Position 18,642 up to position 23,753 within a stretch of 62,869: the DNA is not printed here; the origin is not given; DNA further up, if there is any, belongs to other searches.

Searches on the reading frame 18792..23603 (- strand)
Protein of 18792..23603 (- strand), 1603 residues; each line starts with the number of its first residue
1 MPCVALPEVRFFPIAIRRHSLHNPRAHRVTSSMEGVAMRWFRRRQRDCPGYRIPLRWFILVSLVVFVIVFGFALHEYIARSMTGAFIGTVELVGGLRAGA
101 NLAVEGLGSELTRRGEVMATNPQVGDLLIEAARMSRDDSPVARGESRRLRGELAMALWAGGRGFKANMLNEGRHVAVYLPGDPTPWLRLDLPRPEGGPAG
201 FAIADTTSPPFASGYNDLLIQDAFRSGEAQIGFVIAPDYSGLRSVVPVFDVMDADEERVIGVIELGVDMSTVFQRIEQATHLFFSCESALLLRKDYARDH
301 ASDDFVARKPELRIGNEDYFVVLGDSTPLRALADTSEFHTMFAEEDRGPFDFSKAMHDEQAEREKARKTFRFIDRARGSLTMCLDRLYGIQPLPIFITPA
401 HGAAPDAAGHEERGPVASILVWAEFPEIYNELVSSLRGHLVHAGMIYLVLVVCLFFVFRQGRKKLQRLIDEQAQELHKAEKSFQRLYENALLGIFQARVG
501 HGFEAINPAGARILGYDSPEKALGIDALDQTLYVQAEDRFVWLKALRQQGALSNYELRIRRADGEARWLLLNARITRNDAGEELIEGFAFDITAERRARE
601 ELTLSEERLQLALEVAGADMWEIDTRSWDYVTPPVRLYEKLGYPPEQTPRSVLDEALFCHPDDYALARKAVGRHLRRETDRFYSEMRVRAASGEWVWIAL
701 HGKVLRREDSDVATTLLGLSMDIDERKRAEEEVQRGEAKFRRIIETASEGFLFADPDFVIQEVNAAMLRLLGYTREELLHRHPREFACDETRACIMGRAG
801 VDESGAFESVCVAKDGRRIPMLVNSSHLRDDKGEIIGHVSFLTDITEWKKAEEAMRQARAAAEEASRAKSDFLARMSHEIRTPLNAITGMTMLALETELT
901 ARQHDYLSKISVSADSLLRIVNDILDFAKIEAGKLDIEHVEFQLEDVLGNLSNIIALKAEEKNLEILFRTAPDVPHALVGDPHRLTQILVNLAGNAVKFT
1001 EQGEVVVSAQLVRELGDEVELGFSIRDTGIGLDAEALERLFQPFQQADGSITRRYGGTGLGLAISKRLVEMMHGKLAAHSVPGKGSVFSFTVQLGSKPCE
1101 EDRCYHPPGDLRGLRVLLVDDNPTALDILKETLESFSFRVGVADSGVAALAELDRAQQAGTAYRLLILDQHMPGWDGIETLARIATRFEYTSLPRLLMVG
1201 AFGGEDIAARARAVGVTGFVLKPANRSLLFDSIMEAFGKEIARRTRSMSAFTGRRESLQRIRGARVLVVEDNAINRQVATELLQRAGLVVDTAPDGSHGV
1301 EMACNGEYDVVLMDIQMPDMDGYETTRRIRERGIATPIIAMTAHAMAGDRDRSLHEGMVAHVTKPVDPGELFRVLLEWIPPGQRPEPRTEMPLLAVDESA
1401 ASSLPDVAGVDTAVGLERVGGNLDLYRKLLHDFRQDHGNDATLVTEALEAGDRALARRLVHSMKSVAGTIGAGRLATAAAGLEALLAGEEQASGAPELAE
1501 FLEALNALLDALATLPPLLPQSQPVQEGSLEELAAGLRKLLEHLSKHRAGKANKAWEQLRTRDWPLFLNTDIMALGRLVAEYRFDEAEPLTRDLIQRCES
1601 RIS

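Call 75: search_protein_families(library=pfam, proteins=[window:18792-23603:-], max_evalue=0.00001)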
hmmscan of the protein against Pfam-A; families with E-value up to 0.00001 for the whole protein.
window:18792-23603:- (1603 aa): 9 families
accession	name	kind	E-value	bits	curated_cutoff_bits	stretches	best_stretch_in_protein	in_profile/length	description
PF00072.30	Response_reg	-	1.5e-49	167.3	30.2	2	1266-1373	1-108/111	Response regulator receiver domain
PF13426.13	PAS_9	-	3.6e-27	95.1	27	2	749-847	2-103/103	PAS domain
PF02518.31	HATPase_c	-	6.9e-27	94.5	26.4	1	980-1094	1-109/111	Histidine kinase-, DNA gyrase B-, and HSP90-like ATPase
PF08447.18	PAS_3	-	4.1e-21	75.5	25.6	1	637-712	8-82/89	PAS fold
PF00512.31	HisKA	-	2.6e-20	72.7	26.9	1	868-933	1-66/66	His Kinase A (phospho-acceptor) domain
PF00989.32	PAS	-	2.8e-19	69.6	22.6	1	739-845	2-113/113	PAS fold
PF13188.13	PAS_8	-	8.7e-13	48.1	21.8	1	738-786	1-47/65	PAS domain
PF08448.16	PAS_4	-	8e-12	45.8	23.1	1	747-847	4-107/110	PAS fold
PF01627.28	Hpt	-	7.5e-10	39.4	24.6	1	1429-1513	2-82/84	Hpt domain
